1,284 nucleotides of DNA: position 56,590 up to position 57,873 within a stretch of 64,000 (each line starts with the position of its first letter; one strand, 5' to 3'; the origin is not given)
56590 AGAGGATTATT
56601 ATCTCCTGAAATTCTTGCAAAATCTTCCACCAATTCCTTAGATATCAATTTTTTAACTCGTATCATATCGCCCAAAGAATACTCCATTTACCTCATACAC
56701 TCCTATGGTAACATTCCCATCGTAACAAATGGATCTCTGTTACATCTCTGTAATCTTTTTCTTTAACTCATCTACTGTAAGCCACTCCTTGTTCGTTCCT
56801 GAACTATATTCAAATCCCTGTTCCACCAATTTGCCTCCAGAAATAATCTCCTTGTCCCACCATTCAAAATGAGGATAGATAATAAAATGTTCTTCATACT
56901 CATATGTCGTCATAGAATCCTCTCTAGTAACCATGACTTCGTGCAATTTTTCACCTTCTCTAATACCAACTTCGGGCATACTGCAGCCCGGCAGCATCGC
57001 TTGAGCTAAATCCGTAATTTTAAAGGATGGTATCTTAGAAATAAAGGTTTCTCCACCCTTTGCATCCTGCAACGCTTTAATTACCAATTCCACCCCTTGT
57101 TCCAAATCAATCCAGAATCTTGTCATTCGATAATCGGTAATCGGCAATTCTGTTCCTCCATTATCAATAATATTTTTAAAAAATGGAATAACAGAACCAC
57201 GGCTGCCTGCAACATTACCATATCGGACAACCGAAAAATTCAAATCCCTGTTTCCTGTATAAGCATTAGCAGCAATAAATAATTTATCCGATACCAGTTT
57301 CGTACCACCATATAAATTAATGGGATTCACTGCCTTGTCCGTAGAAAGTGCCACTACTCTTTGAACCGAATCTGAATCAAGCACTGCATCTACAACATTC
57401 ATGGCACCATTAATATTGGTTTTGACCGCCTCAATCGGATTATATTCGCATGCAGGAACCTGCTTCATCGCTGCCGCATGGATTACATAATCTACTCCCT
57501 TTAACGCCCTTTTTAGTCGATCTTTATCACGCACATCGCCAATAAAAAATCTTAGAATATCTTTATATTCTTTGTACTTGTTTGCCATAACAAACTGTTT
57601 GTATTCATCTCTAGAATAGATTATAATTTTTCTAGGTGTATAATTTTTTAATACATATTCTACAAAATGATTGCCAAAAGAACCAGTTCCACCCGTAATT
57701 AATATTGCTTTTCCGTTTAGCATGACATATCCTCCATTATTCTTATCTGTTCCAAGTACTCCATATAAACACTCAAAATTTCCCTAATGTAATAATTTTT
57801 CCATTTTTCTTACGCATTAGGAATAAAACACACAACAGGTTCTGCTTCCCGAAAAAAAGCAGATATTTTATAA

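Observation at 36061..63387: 27-kb pseudaminic-acid island interleaved with three acyl-carrier modules and a teichoic-type glycerophosphate module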

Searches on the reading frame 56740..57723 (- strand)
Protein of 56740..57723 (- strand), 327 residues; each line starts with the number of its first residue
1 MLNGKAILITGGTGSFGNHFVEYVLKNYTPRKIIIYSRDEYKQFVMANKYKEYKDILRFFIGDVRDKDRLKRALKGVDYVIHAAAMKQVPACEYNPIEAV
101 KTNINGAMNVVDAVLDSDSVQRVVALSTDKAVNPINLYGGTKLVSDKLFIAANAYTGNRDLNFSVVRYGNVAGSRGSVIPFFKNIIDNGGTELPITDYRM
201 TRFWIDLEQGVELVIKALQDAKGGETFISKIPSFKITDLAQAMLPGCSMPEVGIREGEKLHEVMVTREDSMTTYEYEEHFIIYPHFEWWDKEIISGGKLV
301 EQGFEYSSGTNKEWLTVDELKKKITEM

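Call 6: search_protein_families(library=pfam, proteins=[window:56740-57723:-], max_evalue=0.01)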
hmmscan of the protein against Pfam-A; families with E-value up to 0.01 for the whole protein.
window:56740-57723:- (327 aa): 10 families
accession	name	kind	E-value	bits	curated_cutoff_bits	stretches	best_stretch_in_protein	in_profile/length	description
PF02719.21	Polysacc_synt_2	-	3.9e-100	335.3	20.2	1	7-282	1-291/293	Polysaccharide biosynthesis protein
PF01370.27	Epimerase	-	7.7e-26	91.4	20.9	1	7-224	1-234/240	NAD dependent epimerase/dehydratase family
PF16363.11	GDP_Man_Dehyd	-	3.2e-19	70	27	1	8-244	1-263/332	GDP-mannose 4,6 dehydratase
PF01073.25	3Beta_HSD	-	9.3e-15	54.8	22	1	8-134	1-122/280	3-beta hydroxysteroid dehydrogenase/isomerase family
PF13460.12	NAD_binding_10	-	3.8e-08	33.9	27.2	1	11-170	1-145/184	NAD(P)H-binding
PF04321.23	RmlD_sub_bind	-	4e-08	33.1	27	1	7-144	3-131/287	RmlD substrate binding domain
PF05368.20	NmrA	-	4.5e-08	33.5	27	1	5-124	3-103/298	NmrA-like family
PF07993.18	NAD_binding_4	-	1.8e-07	31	20.1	1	9-135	1-143/258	Male sterility protein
PF00106.31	adh_short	-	4.1e-06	26.8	26.6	1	5-134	1-142/195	short chain dehydrogenase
PF08659.16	KR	-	4.4e-05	23.9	22.6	1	7-88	3-93/180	KR domain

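Call 16: search_protein_families(library=ncbifam, proteins=[window:56740-57723:-], max_evalue=0.001)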
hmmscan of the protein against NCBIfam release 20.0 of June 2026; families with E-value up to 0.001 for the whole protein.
window:56740-57723:- (327 aa): 22 families
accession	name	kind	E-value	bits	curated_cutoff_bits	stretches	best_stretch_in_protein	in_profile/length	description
TIGR03589.1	PseB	equivalog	7.3e-160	531.2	407.75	1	1-322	1-322/324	UDP-N-acetylglucosamine 4,6-dehydratase (inverting)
TIGR04130.1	FnlA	equivalog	7e-73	245.4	730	1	1-322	1-323/337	UDP-N-acetylglucosamine 4,6-dehydratase/5-epimerase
TIGR04180.1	EDH_00030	hypoth_equivalog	1.1e-20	73.9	475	1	7-130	1-123/297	NAD-dependent 4,6-dehydratase LegB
TIGR01179.1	galE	equivalog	2.2e-16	59.6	262.3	1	6-175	1-180/332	UDP-glucose 4-epimerase GalE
TIGR01181.1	dTDP_gluc_dehyt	equivalog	2.6e-14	53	365.1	1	7-132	2-129/321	dTDP-glucose 4,6-dehydratase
TIGR02622.1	CDP_4_6_dhtase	equivalog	1.2e-12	47.6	278.45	1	3-132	3-133/352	CDP-glucose 4,6-dehydratase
TIGR01214.1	rmlD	equivalog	6.3e-10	38.6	224.05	1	7-177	2-156/285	dTDP-4-dehydrorhamnose reductase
TIGR03466.1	HpnA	hypoth_equivalog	6.5e-10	38.4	367.65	1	7-130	3-115/327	hopanoid-associated sugar epimerase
NF041293.1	G6PDh_Azf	equivalog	1.5e-09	37.7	400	1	5-133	3-120/252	NAD-dependent glucose-6-phosphate dehydrogenase Azf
NF007956.0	PRK10675.1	subfamily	2.4e-09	36.8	394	1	7-123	3-119/338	UDP-glucose 4-epimerase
NF011728.1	PRK15181.1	equivalog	3.8e-09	36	760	1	3-124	14-138/348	Vi polysaccharide biosynthesis UDP-N-acetylglucosaminuronic acid C-4 epimerase TviC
TIGR02197.1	heptose_epim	equivalog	1.1e-06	28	274.6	1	7-175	1-174/316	ADP-glyceromanno-heptose 6-epimerase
NF042422.1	oxyalk_red_OleD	equivalog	1.8e-06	27.6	580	1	7-130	3-112/329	2-alkyl-3-oxoalkanoate reductase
NF042423.1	oxyalk_red_Shew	equivalog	1.3e-05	24.4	580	1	6-129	10-119/331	2-alkyl-3-oxoalkanoate reductase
NF007582.0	PRK10217.1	equivalog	1.4e-05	24.3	698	1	5-114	2-112/355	dTDP-glucose 4,6-dehydratase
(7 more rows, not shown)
